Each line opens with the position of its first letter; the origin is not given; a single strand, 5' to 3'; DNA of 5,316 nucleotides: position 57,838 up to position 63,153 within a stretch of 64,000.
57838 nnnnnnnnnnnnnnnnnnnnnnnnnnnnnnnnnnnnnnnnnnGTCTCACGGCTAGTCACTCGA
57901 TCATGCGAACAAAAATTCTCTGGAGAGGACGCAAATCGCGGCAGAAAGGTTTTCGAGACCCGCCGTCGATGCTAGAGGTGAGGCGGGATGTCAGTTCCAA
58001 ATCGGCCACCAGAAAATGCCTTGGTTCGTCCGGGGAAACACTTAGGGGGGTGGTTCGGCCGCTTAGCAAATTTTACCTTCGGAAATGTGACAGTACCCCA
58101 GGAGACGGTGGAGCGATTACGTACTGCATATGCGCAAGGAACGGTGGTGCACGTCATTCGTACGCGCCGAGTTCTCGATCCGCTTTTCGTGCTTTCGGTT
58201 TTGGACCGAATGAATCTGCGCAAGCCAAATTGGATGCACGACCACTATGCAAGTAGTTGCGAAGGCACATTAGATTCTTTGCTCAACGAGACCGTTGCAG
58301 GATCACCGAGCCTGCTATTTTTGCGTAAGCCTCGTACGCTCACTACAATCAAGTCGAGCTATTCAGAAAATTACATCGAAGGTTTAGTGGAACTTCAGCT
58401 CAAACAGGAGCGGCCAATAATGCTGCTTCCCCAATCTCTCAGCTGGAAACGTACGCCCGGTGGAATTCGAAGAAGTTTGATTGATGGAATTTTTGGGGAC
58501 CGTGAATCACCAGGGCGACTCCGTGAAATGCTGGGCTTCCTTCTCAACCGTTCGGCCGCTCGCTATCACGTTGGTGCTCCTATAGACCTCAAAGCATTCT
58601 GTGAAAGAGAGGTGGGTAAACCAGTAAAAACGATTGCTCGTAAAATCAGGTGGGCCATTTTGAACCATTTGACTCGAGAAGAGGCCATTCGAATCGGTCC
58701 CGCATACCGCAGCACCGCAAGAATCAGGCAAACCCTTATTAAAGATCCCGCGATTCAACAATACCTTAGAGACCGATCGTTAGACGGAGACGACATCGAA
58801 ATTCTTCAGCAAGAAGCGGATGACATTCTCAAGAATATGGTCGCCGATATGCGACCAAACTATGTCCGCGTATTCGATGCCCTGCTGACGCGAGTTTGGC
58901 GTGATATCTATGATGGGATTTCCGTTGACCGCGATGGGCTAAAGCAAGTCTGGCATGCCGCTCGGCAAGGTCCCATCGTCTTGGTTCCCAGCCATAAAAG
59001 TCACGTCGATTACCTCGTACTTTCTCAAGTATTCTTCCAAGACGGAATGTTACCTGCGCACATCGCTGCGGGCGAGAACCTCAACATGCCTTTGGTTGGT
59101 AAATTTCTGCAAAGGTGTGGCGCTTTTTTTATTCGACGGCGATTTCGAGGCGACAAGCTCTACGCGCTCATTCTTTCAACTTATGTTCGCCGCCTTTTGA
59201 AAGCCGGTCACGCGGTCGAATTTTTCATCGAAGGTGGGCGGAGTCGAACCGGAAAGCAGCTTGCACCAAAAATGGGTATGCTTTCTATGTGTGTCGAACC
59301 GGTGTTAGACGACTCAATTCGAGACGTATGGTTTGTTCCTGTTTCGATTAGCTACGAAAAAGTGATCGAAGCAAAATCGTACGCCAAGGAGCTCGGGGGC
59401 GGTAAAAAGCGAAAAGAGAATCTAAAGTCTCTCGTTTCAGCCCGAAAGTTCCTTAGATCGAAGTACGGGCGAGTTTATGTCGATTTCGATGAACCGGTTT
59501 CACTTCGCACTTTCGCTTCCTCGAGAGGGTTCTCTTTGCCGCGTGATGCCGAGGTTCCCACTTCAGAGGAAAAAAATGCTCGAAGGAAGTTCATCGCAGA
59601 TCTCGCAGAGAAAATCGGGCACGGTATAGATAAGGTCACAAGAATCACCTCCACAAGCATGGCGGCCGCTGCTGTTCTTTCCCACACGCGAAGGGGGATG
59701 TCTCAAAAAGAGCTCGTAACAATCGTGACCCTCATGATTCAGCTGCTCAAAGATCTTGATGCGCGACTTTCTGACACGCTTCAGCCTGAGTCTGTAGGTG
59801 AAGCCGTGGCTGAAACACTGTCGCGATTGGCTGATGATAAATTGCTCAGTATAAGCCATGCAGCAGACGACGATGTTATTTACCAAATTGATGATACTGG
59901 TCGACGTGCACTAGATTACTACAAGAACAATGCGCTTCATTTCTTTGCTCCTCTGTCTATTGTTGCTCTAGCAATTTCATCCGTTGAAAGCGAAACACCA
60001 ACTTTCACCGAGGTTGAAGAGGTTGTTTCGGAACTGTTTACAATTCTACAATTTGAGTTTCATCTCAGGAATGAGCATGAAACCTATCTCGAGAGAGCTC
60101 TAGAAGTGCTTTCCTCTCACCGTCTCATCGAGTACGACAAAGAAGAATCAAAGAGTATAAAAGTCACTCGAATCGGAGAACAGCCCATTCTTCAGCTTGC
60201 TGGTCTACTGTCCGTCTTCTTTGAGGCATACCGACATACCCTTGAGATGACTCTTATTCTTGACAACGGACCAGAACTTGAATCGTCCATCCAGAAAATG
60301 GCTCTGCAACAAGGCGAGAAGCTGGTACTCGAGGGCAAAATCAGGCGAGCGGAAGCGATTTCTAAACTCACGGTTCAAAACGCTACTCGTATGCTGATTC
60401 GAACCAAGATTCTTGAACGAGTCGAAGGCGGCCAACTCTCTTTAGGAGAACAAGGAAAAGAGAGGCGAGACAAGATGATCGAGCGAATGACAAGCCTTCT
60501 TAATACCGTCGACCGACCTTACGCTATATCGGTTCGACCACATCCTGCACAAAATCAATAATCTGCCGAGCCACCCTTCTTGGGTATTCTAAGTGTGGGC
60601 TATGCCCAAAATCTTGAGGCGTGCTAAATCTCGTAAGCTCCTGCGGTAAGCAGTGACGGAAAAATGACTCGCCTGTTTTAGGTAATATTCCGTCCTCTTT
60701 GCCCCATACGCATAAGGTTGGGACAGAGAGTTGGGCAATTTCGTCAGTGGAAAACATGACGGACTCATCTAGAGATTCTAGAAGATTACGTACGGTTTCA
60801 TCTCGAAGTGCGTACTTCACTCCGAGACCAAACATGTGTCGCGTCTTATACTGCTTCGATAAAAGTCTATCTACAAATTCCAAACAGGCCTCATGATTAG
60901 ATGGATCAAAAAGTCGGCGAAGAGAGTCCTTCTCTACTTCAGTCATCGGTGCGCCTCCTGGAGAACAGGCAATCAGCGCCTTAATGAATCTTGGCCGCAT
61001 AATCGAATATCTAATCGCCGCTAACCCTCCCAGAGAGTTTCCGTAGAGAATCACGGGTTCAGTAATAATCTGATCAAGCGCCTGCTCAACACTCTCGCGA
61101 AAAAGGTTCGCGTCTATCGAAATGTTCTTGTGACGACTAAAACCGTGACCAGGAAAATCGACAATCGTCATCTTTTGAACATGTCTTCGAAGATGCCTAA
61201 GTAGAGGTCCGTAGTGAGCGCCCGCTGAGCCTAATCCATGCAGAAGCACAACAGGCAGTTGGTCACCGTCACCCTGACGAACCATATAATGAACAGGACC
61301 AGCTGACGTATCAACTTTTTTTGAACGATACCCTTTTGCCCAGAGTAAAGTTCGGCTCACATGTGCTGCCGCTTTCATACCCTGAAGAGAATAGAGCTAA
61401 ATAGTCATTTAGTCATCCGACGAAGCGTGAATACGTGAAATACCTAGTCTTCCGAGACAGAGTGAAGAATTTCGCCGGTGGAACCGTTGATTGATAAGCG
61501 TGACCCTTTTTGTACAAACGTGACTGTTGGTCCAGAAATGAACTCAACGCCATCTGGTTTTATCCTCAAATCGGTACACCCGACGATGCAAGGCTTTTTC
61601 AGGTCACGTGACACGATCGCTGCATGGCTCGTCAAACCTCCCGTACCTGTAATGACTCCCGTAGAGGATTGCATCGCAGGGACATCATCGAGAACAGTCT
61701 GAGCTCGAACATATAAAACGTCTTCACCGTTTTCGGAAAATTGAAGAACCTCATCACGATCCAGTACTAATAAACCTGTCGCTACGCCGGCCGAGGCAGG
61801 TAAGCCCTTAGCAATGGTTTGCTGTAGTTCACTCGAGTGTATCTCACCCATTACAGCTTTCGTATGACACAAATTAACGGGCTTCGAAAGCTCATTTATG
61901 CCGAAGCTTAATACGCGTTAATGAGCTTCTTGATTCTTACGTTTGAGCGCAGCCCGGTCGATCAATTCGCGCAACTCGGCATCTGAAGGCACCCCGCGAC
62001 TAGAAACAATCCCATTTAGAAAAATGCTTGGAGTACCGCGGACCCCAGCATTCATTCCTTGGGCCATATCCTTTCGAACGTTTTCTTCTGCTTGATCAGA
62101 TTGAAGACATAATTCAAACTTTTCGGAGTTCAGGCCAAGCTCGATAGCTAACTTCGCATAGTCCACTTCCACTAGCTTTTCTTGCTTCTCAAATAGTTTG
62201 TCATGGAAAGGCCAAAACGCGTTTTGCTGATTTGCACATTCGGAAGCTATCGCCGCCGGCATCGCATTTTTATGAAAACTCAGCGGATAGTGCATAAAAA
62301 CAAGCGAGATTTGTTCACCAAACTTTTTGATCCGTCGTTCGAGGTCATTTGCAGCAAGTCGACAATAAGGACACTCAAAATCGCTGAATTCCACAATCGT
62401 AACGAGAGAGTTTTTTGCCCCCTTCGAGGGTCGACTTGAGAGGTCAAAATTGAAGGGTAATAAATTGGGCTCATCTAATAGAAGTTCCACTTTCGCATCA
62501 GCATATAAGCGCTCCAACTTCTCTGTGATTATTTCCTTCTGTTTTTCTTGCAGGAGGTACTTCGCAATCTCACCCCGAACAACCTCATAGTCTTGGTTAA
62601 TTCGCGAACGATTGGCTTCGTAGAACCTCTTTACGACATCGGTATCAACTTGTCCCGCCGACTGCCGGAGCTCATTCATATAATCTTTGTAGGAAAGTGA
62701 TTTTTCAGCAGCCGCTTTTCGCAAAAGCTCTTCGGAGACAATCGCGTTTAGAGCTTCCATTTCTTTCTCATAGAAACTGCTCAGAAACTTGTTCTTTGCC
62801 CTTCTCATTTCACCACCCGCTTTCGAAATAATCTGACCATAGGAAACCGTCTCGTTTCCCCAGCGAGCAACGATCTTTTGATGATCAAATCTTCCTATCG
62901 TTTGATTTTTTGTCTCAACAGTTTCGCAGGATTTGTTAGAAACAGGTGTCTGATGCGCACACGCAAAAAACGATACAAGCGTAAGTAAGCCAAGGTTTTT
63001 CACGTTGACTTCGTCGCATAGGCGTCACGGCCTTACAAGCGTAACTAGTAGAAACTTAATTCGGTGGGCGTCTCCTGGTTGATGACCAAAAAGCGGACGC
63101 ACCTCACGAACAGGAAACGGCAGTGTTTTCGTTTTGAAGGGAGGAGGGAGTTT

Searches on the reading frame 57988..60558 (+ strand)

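Call 31: search_protein_families(library=ncbifam, proteins=[window:57988-60558:+], max_evalue=1e-10)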
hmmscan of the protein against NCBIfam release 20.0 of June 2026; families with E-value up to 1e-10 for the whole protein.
window:57988-60558:+ (857 aa): 5 families
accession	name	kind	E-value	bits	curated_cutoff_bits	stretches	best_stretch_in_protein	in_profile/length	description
TIGR03703.1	plsB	equivalog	1.2e-129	434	618.5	1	107-829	70-786/799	glycerol-3-phosphate 1-O-acyltransferase PlsB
NF003441.0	PRK04974.1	equivalog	3.9e-128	429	610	1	106-825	79-792/823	glycerol-3-phosphate 1-O-acyltransferase PlsB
NF002886.0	PRK03355.1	equivalog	3.1e-91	307.1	721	1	130-843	64-769/787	glycerol-3-phosphate 1-O-acyltransferase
NF008883.0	PRK11915.1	equivalog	3.6e-49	167.9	698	1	267-810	56-586/621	lysophospholipid acyltransferase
TIGR00530.1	AGP_acyltrn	subfamily_domain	3e-11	43.2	102.95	1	325-434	13-116/130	1-acylglycerol-3-phosphate O-acyltransferase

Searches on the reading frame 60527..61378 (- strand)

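Call 31: search_protein_families(library=ncbifam, proteins=[window:60527-61378:-], max_evalue=1e-10)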
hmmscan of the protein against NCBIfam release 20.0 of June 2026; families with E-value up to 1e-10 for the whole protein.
window:60527-61378:- (284 aa): 8 families
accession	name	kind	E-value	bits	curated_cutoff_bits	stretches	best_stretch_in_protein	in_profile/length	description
NF011457.0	PRK14875.1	equivalog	1.6e-27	96.5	307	1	18-278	111-370/372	acetoin dehydrogenase dihydrolipoyllysine-residue acetyltransferase subunit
TIGR02427.1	protocat_pcaD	equivalog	1.7e-17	63.7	255.85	0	29-139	2-111/251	3-oxoadipate enol-lactonase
TIGR01738.1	bioH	equivalog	9.2e-17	61.5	206.95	0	42-138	6-96/245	pimeloyl-ACP methyl ester esterase BioH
NF050089.1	i_nPHAscl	equivalog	1e-16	60.9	300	0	33-139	11-119/288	intracellular short-chain-length polyhydroxyalkanoate depolymerase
NF045632.1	hydroxlase_HsaD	equivalog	2.3e-16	59.6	400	1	18-276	13-287/290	4,5:9,10-diseco-3-hydroxy-5,9,17-trioxoandrosta-1(10),2-diene-4-oate hydrolase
TIGR03695.1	menH_SHCHC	equivalog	1.8e-15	57.1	208.55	1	42-139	4-105/252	2-succinyl-6-hydroxy-2,4-cyclohexadiene-1-carboxylate synthase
NF051488.1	bifunc_PcaDC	exception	1.1e-14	54.4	390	1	36-279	8-252/375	bifunctional 3-oxoadipate enol-lactonase/4-carboxymuconolactone decarboxylase PcaDC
NF051487.1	bifunc_PcaCD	exception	5.8e-11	42.1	430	0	12-278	141-412/413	bifunctional 4-carboxymuconolactone decarboxylase/3-oxoadipate enol-lactonase PcaCD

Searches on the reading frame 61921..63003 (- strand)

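Call 31: search_protein_families(library=ncbifam, proteins=[window:61921-63003:-], max_evalue=1e-10)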
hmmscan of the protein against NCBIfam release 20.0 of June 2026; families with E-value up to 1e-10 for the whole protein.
window:61921-63003:- (361 aa): 1 family
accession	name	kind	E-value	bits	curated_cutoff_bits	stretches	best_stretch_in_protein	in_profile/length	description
NF041057.1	Rcas_1661_fam_Se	equivalog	6.3e-26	91.4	190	1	195-334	85-231/247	Rcas_1661 family thioredoxin-like (seleno)lipoprotein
